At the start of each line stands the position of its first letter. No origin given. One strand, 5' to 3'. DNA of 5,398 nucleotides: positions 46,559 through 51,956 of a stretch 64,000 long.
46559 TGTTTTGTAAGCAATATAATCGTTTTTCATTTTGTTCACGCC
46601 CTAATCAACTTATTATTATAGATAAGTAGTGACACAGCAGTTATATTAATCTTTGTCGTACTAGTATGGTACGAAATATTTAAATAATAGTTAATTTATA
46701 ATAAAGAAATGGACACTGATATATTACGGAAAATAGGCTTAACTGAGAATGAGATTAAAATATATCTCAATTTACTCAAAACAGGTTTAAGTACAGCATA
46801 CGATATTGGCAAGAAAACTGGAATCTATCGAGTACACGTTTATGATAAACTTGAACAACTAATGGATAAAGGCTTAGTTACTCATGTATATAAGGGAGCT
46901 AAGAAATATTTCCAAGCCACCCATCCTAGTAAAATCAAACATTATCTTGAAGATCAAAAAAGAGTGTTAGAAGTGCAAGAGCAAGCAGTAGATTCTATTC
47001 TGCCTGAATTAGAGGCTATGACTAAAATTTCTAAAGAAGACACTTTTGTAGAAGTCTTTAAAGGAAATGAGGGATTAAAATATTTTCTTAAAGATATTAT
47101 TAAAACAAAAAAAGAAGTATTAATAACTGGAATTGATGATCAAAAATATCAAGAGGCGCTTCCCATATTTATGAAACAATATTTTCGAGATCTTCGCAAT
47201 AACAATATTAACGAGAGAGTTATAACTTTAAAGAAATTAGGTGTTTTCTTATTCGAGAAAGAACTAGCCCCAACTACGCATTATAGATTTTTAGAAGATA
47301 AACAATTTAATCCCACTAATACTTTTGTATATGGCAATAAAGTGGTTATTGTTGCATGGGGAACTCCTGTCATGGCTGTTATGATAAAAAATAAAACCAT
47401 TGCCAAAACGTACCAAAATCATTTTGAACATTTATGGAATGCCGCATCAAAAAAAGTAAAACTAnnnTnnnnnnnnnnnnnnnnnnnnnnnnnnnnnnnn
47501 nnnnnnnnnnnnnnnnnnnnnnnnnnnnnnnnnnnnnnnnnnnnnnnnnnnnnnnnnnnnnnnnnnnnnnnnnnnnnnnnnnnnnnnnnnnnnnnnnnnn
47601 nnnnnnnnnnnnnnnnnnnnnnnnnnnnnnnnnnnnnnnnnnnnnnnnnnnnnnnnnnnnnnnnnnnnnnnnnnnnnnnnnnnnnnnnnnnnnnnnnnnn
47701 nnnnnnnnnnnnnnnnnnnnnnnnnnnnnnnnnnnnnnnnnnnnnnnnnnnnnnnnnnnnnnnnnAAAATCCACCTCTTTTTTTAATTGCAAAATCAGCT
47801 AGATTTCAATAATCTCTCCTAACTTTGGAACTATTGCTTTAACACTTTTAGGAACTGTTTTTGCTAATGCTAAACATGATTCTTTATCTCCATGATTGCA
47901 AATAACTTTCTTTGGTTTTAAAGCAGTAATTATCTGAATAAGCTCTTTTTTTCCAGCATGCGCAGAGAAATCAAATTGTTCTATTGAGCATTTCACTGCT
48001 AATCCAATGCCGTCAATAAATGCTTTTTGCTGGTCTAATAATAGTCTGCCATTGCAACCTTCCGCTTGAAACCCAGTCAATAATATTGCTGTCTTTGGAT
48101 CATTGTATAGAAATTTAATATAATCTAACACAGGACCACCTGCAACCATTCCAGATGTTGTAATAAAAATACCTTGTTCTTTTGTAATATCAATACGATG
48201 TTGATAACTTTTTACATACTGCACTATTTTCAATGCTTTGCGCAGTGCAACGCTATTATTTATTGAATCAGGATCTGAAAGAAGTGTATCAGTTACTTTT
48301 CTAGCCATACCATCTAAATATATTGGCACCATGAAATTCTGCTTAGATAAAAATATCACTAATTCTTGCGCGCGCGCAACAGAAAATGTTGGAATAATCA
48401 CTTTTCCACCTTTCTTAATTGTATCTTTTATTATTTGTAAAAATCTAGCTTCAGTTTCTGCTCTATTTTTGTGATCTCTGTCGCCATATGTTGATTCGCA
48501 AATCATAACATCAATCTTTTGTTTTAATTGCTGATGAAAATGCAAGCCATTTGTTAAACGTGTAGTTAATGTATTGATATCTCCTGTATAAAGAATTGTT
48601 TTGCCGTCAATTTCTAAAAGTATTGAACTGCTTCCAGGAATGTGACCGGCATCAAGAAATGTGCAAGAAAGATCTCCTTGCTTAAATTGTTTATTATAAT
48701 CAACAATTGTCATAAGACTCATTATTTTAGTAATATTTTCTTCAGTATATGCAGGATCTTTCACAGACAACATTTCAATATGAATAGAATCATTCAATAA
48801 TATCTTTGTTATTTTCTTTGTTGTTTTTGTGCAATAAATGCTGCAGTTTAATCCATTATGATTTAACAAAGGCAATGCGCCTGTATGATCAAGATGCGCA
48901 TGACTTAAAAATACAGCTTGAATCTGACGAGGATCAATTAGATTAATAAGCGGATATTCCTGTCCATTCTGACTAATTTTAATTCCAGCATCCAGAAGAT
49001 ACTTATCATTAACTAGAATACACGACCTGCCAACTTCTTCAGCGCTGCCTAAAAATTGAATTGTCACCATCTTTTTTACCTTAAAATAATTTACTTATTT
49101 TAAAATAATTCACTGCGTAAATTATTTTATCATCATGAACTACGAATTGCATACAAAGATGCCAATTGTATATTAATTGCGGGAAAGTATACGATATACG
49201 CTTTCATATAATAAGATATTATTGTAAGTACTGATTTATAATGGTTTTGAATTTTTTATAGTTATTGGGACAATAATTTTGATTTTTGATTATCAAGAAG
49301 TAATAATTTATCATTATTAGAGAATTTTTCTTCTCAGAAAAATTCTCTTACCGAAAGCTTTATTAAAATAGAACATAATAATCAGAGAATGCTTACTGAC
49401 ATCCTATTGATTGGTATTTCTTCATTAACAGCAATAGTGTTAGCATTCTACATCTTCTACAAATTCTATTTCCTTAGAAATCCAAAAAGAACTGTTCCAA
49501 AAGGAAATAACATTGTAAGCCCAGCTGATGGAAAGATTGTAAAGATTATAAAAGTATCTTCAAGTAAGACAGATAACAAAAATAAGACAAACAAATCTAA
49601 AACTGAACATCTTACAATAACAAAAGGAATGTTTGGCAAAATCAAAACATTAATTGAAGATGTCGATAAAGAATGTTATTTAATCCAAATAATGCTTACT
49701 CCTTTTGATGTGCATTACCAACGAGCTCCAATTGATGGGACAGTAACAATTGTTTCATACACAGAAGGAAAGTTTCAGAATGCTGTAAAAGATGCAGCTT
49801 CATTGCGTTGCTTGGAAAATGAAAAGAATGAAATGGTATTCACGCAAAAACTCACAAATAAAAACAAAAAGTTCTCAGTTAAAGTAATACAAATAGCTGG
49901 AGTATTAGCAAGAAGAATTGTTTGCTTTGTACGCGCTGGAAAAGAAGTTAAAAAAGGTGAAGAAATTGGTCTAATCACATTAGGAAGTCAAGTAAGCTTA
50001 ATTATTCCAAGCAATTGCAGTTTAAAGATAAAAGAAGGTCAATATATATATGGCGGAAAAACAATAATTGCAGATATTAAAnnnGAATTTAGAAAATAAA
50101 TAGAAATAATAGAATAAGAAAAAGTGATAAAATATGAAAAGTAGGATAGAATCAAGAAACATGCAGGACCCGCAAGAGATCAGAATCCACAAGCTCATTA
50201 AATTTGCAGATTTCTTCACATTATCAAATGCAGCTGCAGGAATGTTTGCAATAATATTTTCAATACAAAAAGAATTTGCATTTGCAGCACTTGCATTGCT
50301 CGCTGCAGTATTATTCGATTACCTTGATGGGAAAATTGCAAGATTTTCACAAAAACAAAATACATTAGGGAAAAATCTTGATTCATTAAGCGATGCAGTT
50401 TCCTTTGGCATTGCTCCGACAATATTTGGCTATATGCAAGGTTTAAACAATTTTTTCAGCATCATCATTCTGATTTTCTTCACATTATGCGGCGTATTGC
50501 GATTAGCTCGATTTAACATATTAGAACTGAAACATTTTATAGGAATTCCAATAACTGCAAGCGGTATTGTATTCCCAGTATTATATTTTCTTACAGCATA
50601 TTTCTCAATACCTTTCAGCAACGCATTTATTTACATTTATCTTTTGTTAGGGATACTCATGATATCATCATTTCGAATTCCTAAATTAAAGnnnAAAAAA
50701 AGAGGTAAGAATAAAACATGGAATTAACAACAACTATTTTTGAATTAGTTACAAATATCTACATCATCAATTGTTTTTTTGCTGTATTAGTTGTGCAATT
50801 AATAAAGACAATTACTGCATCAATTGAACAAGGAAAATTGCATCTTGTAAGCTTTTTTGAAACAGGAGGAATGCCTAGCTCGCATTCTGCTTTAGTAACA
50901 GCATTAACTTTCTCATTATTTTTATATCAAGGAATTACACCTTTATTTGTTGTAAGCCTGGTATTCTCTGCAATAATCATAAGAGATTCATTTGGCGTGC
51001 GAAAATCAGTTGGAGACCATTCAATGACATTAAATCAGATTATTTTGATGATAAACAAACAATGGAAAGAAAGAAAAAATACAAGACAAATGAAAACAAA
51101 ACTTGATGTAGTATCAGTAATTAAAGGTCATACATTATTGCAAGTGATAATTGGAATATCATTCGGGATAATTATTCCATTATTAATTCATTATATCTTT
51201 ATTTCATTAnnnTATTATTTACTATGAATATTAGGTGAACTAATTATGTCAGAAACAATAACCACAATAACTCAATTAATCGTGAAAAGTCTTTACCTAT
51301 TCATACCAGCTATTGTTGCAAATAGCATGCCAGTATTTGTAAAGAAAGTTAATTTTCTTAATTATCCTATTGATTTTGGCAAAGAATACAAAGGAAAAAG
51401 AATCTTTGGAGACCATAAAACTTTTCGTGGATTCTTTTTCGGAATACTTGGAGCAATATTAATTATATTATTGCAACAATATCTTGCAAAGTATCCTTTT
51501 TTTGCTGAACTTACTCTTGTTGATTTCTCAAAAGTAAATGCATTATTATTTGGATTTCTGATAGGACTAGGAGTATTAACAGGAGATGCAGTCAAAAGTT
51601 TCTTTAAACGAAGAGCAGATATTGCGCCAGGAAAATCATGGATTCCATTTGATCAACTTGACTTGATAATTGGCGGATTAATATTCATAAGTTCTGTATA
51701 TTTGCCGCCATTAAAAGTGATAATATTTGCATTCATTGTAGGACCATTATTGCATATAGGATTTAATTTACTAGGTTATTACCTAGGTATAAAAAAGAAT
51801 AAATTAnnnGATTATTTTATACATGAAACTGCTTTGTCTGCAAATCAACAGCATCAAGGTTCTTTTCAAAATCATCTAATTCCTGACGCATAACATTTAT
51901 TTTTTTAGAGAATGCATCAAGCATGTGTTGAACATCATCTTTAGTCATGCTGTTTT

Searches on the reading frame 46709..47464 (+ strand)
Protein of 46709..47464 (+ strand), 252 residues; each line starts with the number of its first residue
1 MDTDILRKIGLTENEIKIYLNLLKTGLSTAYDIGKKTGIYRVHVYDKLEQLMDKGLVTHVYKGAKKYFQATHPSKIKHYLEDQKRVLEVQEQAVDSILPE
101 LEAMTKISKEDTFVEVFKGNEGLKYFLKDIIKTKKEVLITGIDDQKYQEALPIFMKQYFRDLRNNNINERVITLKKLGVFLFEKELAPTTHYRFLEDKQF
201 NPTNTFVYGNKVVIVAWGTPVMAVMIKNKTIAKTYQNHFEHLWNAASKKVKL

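Call 18: search_protein_families(library=pfam, proteins=[window:46709-47464:+], max_evalue=0.001)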
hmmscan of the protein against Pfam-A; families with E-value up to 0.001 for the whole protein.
window:46709-47464:+ (252 aa): 1 family
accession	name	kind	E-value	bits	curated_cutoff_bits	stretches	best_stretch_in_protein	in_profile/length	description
PF01978.25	TrmB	-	8.3e-17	61.2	25.6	1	6-73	1-67/68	Sugar-specific transcriptional regulator TrmB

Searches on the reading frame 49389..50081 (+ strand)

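Call 24: search_protein_families(library=pfam, proteins=[window:49389-50081:+], max_evalue=0.001)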
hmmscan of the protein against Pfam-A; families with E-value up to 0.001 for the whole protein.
window:49389-50081:+ (231 aa): 2 families
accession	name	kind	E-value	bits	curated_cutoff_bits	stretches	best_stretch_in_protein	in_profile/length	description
PF02666.20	PS_Dcarbxylase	-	2.1e-41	142.2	22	1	27-228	7-198/198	Phosphatidylserine decarboxylase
PF13533.13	Biotin_lipoyl_2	-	0.00081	19.6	29.8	0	113-128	5-20/32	Biotin-lipoyl like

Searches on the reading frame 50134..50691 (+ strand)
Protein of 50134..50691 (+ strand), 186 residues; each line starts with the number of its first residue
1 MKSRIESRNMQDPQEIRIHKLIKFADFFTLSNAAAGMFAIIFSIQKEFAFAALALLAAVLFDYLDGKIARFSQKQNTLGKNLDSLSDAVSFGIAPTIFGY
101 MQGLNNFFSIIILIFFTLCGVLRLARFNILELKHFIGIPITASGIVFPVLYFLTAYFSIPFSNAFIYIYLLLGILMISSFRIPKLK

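Call 24: search_protein_families(library=pfam, proteins=[window:50134-50691:+], max_evalue=0.001)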
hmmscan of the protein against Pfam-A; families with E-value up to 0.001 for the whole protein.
window:50134-50691:+ (186 aa): 1 family
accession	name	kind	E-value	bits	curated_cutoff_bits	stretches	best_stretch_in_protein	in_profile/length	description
PF01066.26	CDP-OH_P_transf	-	1.3e-17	65.1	22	1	24-174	3-151/152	CDP-alcohol phosphatidyltransferase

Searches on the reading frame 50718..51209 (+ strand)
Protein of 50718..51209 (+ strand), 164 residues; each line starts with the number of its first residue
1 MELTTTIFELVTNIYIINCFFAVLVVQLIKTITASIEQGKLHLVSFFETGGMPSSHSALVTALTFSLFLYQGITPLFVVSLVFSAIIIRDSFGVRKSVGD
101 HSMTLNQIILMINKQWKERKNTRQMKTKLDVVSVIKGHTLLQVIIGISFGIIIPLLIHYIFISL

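Call 24: search_protein_families(library=pfam, proteins=[window:50718-51209:+], max_evalue=0.001)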
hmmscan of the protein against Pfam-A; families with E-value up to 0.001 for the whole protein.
window:50718-51209:+ (164 aa): 1 family
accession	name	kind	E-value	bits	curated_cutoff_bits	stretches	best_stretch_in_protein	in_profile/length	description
PF02681.20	DUF212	-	5.6e-33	114.3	26.5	1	12-153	2-126/126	Divergent PAP2 family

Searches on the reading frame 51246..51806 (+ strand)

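Call 24: search_protein_families(library=pfam, proteins=[window:51246-51806:+], max_evalue=0.001)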
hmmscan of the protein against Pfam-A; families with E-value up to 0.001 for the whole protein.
window:51246-51806:+ (187 aa): 2 families
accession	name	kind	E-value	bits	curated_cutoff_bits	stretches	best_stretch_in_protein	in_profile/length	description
PF01864.22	CarS-like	-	4.6e-33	115.1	22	1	9-184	2-172/175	CDP-archaeol synthase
PF01148.25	CTP_transf_1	-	2.7e-06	27.9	24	1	57-126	169-230/264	Cytidylyltransferase family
